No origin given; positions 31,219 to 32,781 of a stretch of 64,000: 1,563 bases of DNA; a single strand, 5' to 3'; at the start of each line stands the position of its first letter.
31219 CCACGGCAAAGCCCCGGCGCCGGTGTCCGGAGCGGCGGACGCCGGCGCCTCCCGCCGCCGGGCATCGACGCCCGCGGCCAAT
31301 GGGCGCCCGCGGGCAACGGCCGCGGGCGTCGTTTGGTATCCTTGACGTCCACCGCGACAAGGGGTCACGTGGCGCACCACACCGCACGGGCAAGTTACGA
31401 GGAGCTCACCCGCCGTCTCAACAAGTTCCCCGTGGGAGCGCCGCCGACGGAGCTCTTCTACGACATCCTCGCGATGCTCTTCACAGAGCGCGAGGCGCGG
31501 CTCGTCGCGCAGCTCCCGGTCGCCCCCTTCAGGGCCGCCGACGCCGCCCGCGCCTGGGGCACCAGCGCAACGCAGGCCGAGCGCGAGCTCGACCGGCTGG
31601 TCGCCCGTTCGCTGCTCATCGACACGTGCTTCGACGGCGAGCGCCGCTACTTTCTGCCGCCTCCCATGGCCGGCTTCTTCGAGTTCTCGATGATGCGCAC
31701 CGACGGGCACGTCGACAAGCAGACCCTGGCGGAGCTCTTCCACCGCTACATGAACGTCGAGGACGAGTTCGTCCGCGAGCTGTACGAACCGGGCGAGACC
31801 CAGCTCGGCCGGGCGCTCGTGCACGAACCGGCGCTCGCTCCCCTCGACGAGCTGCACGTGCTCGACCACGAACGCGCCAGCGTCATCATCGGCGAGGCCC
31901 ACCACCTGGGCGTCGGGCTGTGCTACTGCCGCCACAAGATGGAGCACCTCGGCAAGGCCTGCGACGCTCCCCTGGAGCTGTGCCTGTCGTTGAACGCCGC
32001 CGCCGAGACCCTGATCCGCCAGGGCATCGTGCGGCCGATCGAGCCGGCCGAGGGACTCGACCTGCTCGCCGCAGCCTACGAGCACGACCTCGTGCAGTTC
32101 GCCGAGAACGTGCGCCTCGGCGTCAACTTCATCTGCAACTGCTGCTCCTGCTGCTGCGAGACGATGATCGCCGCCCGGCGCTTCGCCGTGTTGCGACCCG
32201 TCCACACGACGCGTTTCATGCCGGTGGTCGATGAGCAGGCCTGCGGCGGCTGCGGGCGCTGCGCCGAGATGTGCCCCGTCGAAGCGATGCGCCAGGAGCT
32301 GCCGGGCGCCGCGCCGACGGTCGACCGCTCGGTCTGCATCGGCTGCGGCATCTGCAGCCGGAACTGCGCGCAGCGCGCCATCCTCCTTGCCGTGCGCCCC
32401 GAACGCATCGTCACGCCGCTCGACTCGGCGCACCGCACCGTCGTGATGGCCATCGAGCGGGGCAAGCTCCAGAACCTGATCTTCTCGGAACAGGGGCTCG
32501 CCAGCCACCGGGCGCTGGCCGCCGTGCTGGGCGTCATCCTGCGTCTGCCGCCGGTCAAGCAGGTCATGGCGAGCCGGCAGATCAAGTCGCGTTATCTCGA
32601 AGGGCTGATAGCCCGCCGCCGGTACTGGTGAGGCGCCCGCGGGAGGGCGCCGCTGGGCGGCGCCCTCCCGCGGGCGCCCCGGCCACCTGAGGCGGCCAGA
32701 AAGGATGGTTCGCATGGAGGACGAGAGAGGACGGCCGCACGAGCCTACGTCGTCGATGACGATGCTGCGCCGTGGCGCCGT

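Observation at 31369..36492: Unusual Cys-rich Fe-S protein (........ plus 2x[4Fe-4S]) heading a cassette with mu-crystallin/OCD and two class-I aminotransferases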

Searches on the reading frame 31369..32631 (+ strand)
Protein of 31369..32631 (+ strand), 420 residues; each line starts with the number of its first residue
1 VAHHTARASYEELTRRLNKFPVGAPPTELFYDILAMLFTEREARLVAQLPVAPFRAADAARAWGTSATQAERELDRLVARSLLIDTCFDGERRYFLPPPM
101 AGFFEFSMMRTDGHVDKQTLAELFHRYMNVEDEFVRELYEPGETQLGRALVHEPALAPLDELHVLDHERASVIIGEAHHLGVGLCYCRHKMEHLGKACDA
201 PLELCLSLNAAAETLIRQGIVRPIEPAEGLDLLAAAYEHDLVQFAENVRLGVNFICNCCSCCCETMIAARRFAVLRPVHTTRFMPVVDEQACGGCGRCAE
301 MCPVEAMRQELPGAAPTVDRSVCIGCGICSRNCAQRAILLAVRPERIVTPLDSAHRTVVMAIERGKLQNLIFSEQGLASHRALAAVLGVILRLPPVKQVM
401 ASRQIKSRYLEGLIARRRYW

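Call 3: search_protein_families(library=pfam, proteins=[window:31369-32631:+], max_evalue=0.01)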
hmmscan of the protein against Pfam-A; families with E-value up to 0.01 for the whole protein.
window:31369-32631:+ (420 aa): 9 families
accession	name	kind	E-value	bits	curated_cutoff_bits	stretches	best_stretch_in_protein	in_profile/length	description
PF00037.32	Fer4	-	1.7e-10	40.7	21.1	2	285-307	1-23/24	4Fe-4S binding domain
PF12837.12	Fer4_6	-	1.1e-08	35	25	2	284-306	1-23/24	4Fe-4S binding domain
PF13187.11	Fer4_9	-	5.6e-06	26.7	27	1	291-338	1-52/52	4Fe-4S dicluster domain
PF13237.11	Fer4_10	-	6.3e-06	26.5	25.5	1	285-333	2-52/53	4Fe-4S dicluster domain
PF12797.12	Fer4_2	-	3.3e-05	24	24.5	2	284-304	2-22/22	4Fe-4S binding domain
PF14697.11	Fer4_21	-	6.1e-05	23.5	35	0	318-338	3-26/59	4Fe-4S dicluster domain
PF13459.11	Fer4_15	-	0.00012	23.2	22.4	0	317-334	2-19/66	4Fe-4S single cluster domain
PF13484.11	Fer4_16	-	0.00027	22.1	30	1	292-310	2-20/66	4Fe-4S double cluster binding domain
PF12838.12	Fer4_7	-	0.0018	19.2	27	0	323-343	2-22/52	4Fe-4S dicluster domain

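Call 4: search_protein_families(library=ncbifam, proteins=[window:31369-32631:+], max_evalue=0.01)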
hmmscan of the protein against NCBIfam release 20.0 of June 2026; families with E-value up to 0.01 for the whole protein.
window:31369-32631:+ (420 aa): 36 families (the best 25 are shown)
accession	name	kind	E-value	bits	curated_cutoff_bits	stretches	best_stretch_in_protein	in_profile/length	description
TIGR02179.1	PorD_KorD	subfamily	3.6e-09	36.6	60.05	1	283-340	18-74/78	2-oxoacid:acceptor oxidoreductase, delta subunit, pyruvate/2-ketoisovalerate family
TIGR02700.1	flavo_MJ0208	hypoth_equivalog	1.6e-08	34.1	251.35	1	284-363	142-219/234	dihydromethanopterin reductase (acceptor)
NF040864.1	HgcB_ferredoxin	equivalog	1.8e-08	34.1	99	1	287-339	11-62/93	mercury methylation ferredoxin HgcB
NF007202.0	PRK09623.1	equivalog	2.5e-08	34.1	166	1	282-340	43-100/105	3-methyl-2-oxobutanoate dehydrogenase subunit delta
TIGR01944.1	rnfB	subfamily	1.4e-07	31.2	68.7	1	281-347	104-169/190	RnfABCDGE type electron transport complex subunit B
NF045763.1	PhenlGlyoxDHPadF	equivalog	3.1e-07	30.5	150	1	282-338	23-77/78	NADH-dependent phenylglyoxylate dehydrogenase subunit delta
TIGR03294.1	FrhG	equivalog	3.4e-07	30.2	245.5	1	285-335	169-217/228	coenzyme F420 hydrogenase subunit gamma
NF040684.1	PorD_Arch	equivalog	4.4e-07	29.9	120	1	282-339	24-80/85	pyruvate synthase subunit PorD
NF040770.1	hetero_SS_HdrA2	exception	2.2e-06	26.1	1100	1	278-348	565-634/777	CoB-CoM heterodisulfide reductase HdrA2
NF045874.1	Vhu_polyferre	exception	4.5e-06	25.7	600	1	255-343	91-179/381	F420-non-reducing hydrogenase associated-polyferredoxin VhuB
NF005503.0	PRK07118.1-2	equivalog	1.7e-05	24.2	252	1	290-352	138-198/292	RnfABCDGE type electron transport complex subunit B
NF040612.1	F420_dehyd_FpoI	exception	2.1e-05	24.4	180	1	317-340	38-61/135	F420H2 dehydrogenase subunit FpoI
NF005415.0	PRK06991.1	equivalog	2.5e-05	24.1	281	1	276-334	71-128/284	electron transport complex subunit RsxB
NF007205.0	PRK09626.1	equivalog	3.8e-05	23.7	93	1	287-355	14-88/105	2-oxoglutarate-acceptor oxidoreductase subunit OorD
NF058577.1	FdxA_fam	equivalog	5.3e-05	23.3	65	1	289-337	6-52/52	4Fe-4S ferredoxin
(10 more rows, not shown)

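Call 5: search_solved_structures(query=window:31369-32631:+, max_evalue=1, show_alignments=2)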
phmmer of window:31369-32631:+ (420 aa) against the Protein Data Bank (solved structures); distinct sequences matched with E-value up to 1: 109 (the best 60 are shown).
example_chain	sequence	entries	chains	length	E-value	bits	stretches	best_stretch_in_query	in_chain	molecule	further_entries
9sw6_H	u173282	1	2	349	1.9e-13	53.4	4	256-341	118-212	Tungsten formylmethanofuran dehydrogenase, subunit F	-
5t5i_F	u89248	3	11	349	8.5e-13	51.2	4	256-342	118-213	Tungsten formylmethanofuran dehydrogenase subunit fwdF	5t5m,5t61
9sfi_A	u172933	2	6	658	5.9e-11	45.2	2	285-354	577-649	CoB--CoM heterodisulfide reductase iron-sulfur subunit A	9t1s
7np8_A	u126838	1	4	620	6.9e-10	41.6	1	284-337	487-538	Coenzyme F420-dependent sulfite reductase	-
5odc_A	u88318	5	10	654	1.6e-09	40.5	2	286-349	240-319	Heterodisulfide reductase, subunit A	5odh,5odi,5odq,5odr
7npa_A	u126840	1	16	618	4.3e-08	35.7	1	284-335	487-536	Coenzyme F420-dependent sulfite reductase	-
9sw6_G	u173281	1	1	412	7.2e-08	35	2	291-346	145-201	Polyferredoxin protein MvhB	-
8rvu_a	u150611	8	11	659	1e-07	34.5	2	278-338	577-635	H(2):CoB-CoM heterodisulfide,ferredoxin reductase subunit A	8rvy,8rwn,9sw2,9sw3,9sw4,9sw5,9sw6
9sfi_T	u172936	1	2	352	1.4e-07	34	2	286-339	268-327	4Fe-4S ferredoxin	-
9eri_B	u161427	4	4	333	1.5e-07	34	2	287-344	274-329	Na(+)-translocating ferredoxin:NAD(+) oxidoreductase complex subunit B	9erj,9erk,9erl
8rvv_A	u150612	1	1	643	1.5e-07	33.9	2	278-338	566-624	H(2):CoB-CoM heterodisulfide,ferredoxin reductase subunit A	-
7qv7_D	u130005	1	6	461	2.3e-07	33.3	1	286-338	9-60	Hydrogen dependent carbon dioxide reductase subunit HydA2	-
9mqx_B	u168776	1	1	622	6.5e-06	28.5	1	280-339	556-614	NADH:ubiquinone oxidoreductase, NADH-binding (51 kD) subunit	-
8a8o_C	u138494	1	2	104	7.8e-06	28.3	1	288-345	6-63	Beta-subunit of the PAPS reductase from Methanothermococcus thermolithotrophicus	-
8a6t_B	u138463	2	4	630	8.2e-06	28.2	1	287-338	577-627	Electron bifurcating hydrogenase subunit HydB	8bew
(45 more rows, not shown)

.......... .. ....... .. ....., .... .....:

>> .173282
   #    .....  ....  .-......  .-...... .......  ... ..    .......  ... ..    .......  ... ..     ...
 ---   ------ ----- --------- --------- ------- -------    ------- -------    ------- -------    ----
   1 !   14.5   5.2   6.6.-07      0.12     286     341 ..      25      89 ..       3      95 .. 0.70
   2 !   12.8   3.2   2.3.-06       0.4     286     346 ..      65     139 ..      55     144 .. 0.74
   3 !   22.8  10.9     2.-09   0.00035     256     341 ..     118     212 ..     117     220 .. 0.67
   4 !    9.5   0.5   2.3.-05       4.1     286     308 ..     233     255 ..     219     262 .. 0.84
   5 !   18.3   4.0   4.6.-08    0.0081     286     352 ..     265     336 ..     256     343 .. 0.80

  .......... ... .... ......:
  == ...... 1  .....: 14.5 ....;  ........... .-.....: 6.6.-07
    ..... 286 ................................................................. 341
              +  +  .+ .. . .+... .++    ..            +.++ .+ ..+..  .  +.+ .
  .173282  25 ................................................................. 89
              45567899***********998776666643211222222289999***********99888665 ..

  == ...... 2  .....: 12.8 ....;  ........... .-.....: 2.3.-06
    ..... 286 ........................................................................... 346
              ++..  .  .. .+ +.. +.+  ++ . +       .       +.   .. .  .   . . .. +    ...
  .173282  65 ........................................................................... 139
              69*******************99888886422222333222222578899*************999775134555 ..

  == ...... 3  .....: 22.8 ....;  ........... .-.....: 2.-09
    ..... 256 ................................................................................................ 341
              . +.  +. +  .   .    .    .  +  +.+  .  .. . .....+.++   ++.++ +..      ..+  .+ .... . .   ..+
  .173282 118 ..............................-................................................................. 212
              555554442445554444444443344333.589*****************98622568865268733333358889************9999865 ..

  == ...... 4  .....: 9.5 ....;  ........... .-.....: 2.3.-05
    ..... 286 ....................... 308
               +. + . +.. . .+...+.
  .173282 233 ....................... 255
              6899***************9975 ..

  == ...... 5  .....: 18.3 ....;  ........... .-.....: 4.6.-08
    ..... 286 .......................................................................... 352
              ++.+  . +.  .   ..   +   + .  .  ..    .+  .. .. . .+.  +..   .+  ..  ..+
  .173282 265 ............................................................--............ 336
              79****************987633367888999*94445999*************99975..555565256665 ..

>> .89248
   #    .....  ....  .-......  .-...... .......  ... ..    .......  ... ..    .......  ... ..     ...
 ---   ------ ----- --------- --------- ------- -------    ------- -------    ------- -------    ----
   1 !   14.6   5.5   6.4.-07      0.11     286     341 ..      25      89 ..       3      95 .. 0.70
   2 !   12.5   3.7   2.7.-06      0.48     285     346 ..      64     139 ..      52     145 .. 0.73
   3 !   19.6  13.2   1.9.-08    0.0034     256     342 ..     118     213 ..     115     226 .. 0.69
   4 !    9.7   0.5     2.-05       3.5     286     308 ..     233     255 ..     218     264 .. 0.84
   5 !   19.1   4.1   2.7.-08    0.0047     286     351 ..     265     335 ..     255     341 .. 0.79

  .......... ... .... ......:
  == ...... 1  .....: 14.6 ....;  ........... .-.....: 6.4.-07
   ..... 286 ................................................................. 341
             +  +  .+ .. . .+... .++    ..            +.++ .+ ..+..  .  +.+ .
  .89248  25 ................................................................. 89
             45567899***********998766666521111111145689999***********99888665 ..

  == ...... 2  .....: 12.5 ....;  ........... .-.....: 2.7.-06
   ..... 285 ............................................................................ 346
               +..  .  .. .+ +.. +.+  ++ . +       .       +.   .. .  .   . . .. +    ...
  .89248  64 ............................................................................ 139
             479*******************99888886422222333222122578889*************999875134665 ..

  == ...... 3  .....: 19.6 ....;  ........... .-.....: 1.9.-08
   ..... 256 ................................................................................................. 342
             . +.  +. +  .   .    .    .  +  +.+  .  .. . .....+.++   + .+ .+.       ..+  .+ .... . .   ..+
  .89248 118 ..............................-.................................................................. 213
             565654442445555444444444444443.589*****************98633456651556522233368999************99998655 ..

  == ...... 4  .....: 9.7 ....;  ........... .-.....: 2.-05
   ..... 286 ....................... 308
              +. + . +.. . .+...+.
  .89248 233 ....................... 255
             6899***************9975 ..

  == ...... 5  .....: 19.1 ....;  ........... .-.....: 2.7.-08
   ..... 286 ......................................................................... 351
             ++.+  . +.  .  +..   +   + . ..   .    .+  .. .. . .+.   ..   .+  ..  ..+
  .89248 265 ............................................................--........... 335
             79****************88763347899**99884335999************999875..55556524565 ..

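Call 8: find_homologous_proteins(query=window:31369-32631:+, max_evalue=0.00001)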
Query window:31369-32631:+ (420 aa): 8000 proteins with E <= 0.00001 among 8000 candidates; the best 120 are listed.
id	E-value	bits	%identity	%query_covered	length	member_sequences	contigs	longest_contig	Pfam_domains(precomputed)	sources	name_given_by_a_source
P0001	2.0e-259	878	92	100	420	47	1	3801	PF12837.13,PF00037.33,PF13237.12,PF13187.12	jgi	jgi:Pyruvate/2-oxoacid:ferredoxin oxidoreductase delta subunit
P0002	1.9e-254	862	89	100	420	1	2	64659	PF14697.12,PF12797.13,PF12837.13,PF00037.33,PF13237.12,PF13187.12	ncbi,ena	-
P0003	3.1e-254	861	89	100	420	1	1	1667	PF14697.12,PF12797.13,PF12837.13,PF00037.33,PF13237.12,PF13187.12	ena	-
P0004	3.1e-254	861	89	100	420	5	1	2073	PF14697.12,PF12797.13,PF12837.13,PF00037.33,PF13237.12,PF13187.12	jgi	jgi:Pyruvate/2-oxoacid:ferredoxin oxidoreductase delta subunit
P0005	3.9e-254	861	89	100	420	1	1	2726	PF14697.12,PF12797.13,PF12837.13,PF00037.33,PF13237.12,PF13187.12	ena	-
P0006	9.3e-254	860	89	100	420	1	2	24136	PF14697.12,PF12797.13,PF12837.13,PF00037.33,PF13237.12,PF13187.12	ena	-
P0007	1.9e-253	859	89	100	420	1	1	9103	PF14697.12,PF12797.13,PF12837.13,PF00037.33,PF13237.12,PF13187.12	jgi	jgi:Pyruvate/2-oxoacid:ferredoxin oxidoreductase delta subunit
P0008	2.2e-253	859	88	100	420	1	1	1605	PF14697.12,PF12797.13,PF12837.13,PF00037.33,PF13237.12,PF13187.12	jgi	jgi:Pyruvate/2-oxoacid:ferredoxin oxidoreductase delta subunit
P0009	4.3e-253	858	89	100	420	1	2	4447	PF14697.12,PF12797.13,PF12837.13,PF00037.33,PF13484.12,PF12838.13,PF13237.12,PF13187.12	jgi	jgi:Pyruvate/2-oxoacid:ferredoxin oxidoreductase delta subunit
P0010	8.6e-253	857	88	100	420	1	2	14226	PF14697.12,PF12797.13,PF12837.13,PF00037.33,PF13237.12,PF13187.12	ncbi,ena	-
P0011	1.2e-252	856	89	100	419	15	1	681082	PF14697.12,PF12837.13,PF00037.33,PF12838.13,PF13237.12,PF13187.12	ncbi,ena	-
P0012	2.0e-252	855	88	100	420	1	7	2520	PF14697.12,PF12797.13,PF12837.13,PF00037.33,PF13237.12,PF13187.12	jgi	jgi:Pyruvate/2-oxoacid:ferredoxin oxidoreductase delta subunit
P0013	3.0e-252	855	88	100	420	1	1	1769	PF14697.12,PF12797.13,PF12837.13,PF00037.33,PF13237.12,PF13187.12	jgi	jgi:MinD superfamily P-loop ATPase containing an inserted ferredoxin domain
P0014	4.3e-252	854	88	100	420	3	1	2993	PF14697.12,PF12797.13,PF12837.13,PF00037.33,PF13237.12,PF13187.12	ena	-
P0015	6.0e-252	854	88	100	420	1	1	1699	PF14697.12,PF12797.13,PF00037.33,PF13237.12,PF13187.12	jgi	-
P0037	3.6e-233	792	82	100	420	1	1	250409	PF14697.12,PF12797.13,PF12837.13,PF00037.33,PF13484.12,PF12838.13,PF13237.12,PF13187.12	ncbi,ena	-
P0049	6.1e-171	587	59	100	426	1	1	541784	PF14697.12,PF12797.13,PF12837.13,PF00037.33,PF12838.13,PF13237.12,PF13187.12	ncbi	-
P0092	7.8e-168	577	58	99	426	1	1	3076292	PF14697.12,PF12797.13,PF12837.13,PF00037.33,PF13484.12,PF12838.13,PF13237.12,PF13187.12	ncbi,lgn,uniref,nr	ncbi:4Fe-4S dicluster domain-containing protein [Pelobacter seleniigenes]|uniref:4Fe-4S dicluster do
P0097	1.1e-167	576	59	99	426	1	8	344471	PF14697.12,PF12797.13,PF12837.13,PF00037.33,PF12838.13,PF13237.12,PF13187.12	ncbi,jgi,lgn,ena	jgi:ferredoxin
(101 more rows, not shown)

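Call 9: find_encoding_contigs(protein=P0011, flank=8000, max_places=3)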
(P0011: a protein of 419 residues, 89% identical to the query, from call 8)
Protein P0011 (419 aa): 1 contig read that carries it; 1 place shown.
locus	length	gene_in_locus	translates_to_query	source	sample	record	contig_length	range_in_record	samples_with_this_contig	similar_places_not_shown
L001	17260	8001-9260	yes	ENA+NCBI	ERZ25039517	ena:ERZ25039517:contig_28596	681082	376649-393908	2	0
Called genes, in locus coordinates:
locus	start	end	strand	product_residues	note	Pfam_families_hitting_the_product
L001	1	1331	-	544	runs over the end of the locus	PF05960:DUF885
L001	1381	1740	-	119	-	PF03965:Penicillinase_R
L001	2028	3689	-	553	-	-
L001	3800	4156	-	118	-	PF00472:RF-1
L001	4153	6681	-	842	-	PF03062:MBOAT, PF04311:DUF459, PF13472:Lipase_GDSL_2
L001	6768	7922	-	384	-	PF00781:DAGK_cat, PF19279:YegS_C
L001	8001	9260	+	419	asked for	PF14697:Fer4_21 (faint), PF00037:Fer4 (weak), PF12837:Fer4_6 (weak), PF13237:Fer4_10, PF12838:Fer4_7 (weak), PF13187:Fer4_9 (weak)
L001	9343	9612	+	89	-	PF06305:LapA_dom (weak)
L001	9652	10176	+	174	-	-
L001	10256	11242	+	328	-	PF02423:OCD_Mu_crystall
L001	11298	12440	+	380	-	PF00155:Aminotran_1_2, PF00266:Aminotran_5 (weak)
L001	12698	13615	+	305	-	PF00155:Aminotran_1_2, PF12897:Asp_aminotransf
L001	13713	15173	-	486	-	-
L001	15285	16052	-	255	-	PF07885:Ion_trans_2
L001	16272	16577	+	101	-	-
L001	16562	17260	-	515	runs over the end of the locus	PF00370:FGGY_N, PF02782:FGGY_C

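Call 10: find_encoding_contigs(protein=P0037, flank=8000, max_places=3)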
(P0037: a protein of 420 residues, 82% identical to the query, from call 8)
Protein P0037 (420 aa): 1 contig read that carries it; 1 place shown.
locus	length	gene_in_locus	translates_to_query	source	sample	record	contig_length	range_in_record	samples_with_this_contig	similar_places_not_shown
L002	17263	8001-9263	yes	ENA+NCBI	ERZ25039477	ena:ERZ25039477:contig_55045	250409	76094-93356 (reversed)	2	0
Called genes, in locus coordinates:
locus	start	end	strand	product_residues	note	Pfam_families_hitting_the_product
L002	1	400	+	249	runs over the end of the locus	PF00990:GGDEF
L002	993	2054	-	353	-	PF05960:DUF885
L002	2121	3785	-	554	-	-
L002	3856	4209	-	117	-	PF00472:RF-1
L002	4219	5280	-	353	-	PF19040:SGNH (faint), PF04311:DUF459, PF13472:Lipase_GDSL_2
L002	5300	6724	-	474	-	PF03062:MBOAT, PF13813:MBOAT_2 (weak)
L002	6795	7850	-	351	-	PF00781:DAGK_cat, PF19279:YegS_C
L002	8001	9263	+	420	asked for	PF13484:Fer4_16 (faint), PF14697:Fer4_21 (faint), PF12838:Fer4_7 (faint), PF00037:Fer4, PF12797:Fer4_2 (weak), PF12837:Fer4_6 (weak), PF13237:Fer4_10, PF13187:Fer4_9 (weak)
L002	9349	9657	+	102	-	-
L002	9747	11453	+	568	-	PF13231:PMT_2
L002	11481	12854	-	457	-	PF12832:MFS_1_like, PF07690:MFS_1, PF00083:Sugar_tr (weak), PF12832:MFS_1_like, PF07690:MFS_1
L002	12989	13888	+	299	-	PF02423:OCD_Mu_crystall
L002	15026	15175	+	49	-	-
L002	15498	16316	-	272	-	-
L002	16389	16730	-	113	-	PF03706:LPG_synthase_TM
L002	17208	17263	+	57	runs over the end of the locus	-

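Call 11: find_encoding_contigs(protein=P0092, flank=7000, max_places=2)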
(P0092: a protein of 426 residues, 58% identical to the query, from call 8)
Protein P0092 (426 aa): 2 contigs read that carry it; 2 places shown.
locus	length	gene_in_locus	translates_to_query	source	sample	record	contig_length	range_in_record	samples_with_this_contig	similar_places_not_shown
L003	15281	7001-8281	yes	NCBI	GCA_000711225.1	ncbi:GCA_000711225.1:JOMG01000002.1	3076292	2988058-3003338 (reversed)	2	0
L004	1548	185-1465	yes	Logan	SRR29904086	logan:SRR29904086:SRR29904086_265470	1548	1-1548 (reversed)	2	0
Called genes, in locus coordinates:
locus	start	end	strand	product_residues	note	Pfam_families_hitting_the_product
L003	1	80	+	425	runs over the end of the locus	PF06808:DctM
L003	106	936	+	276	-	PF04962:KduI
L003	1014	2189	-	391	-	PF04055:Radical_SAM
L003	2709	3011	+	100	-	PF00581:Rhodanese (weak)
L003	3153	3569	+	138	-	PF22636:FlK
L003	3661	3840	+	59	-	-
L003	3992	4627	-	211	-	PF13505:OMP_b-brl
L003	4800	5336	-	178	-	PF01625:PMSR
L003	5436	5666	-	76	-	-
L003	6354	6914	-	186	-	-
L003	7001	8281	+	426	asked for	PF13484:Fer4_16 (faint), PF12797:Fer4_2 (faint), PF00037:Fer4 (weak), PF12837:Fer4_6 (weak), PF13187:Fer4_9, PF13237:Fer4_10, PF14697:Fer4_21, PF00037:Fer4 (weak), +1 more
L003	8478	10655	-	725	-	PF00912:Transgly, PF00905:Transpeptidase, PF06832:BiPBP_C (weak)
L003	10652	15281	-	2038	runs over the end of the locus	PF07007:LprI, PF13205:Big_5 (faint), PF11974:bMG3, PF01835:MG2, PF07703:A2M_BRD, PF00207:A2M, PF17973:bMG10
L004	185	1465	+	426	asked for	PF13484:Fer4_16 (faint), PF12797:Fer4_2 (faint), PF00037:Fer4 (weak), PF12837:Fer4_6 (weak), PF13187:Fer4_9, PF13237:Fer4_10, PF14697:Fer4_21, PF00037:Fer4 (weak), +1 more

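Call 12: find_encoding_contigs(protein=P0049, flank=7000, max_places=2)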
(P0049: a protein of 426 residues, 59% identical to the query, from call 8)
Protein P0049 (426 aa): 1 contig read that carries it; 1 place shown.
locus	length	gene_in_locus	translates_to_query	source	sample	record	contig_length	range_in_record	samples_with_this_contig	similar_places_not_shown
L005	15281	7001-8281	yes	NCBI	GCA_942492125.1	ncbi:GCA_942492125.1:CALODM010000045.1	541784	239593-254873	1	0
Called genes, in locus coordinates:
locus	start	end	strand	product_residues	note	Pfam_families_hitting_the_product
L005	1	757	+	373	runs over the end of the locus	PF04909:Amidohydro_2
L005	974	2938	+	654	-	-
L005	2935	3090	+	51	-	-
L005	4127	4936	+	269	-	PF08240:ADH_N (weak), PF00107:ADH_zinc_N, PF13602:ADH_zinc_N_2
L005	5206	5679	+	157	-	PF12675:DUF3795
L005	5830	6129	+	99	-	-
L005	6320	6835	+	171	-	-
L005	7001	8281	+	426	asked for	PF14697:Fer4_21 (faint), PF00037:Fer4, PF12797:Fer4_2 (weak), PF12837:Fer4_6, PF12838:Fer4_7, PF13187:Fer4_9, PF13237:Fer4_10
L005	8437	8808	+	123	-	PF00903:Glyoxalase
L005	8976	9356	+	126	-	-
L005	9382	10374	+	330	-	PF06267:DUF1028, PF18962:Por_Secre_tail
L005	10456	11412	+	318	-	-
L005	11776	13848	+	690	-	PF01120:Alpha_L_fucos, PF16757:Fucosidase_C, PF13287:Fn3_assoc, PF13290:CHB_HEX_C_1, PF00754:F5_F8_type_C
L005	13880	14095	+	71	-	-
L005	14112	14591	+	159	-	-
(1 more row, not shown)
